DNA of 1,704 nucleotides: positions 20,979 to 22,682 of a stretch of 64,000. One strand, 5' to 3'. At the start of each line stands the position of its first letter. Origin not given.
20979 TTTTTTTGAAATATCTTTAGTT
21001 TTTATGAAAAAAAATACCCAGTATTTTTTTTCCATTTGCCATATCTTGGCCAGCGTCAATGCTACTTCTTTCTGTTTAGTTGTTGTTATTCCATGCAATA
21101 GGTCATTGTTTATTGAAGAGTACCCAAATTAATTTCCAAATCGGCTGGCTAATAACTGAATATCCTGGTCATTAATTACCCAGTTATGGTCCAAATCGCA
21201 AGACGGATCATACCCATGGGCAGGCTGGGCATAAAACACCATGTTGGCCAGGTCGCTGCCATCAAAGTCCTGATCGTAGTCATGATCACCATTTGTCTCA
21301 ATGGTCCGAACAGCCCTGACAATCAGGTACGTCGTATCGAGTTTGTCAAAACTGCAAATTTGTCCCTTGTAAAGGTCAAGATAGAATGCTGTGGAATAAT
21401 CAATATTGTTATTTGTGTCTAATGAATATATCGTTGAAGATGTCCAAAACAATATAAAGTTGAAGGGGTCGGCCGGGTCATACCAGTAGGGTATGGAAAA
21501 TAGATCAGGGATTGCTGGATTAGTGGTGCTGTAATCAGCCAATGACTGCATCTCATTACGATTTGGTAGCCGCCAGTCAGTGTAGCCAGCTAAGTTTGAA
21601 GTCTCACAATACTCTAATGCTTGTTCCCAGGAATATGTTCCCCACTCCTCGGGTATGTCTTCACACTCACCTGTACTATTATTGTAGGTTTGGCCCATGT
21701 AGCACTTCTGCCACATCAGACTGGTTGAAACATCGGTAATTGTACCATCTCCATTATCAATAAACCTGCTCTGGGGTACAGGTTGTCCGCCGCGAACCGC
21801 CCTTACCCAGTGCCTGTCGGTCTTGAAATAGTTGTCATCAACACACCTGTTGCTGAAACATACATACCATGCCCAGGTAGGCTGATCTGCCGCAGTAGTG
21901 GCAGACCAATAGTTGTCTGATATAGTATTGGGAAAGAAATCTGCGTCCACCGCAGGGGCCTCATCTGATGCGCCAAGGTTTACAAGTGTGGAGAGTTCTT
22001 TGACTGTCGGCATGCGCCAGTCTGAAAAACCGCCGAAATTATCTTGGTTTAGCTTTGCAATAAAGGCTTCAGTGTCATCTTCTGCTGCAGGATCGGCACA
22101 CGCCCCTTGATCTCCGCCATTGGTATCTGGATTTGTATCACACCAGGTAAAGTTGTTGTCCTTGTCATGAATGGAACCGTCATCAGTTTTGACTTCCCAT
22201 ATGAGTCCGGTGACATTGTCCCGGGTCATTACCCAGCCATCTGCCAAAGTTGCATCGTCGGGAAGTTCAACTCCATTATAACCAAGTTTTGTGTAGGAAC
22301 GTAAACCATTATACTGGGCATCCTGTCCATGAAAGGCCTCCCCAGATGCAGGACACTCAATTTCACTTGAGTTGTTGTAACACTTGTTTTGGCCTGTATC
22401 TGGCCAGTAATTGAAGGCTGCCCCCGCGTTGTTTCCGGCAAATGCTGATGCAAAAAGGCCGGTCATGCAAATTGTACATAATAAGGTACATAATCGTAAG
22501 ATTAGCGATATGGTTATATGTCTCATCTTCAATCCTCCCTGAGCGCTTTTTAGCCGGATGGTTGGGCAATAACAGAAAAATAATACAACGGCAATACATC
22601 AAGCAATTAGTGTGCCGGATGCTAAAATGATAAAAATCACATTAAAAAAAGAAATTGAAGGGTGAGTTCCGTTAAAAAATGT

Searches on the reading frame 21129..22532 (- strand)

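Call 52: search_protein_families(library=pfam, proteins=[window:21129-22532:-], max_evalue=0.00001)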
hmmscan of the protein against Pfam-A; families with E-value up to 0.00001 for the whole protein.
window:21129-22532:- (467 aa): 1 family
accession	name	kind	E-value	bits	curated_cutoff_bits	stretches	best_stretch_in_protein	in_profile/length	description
PF07603.17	Lcl_C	-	3.2e-52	176.2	34.9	2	102-247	2-117/117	Lcl C-terminal domain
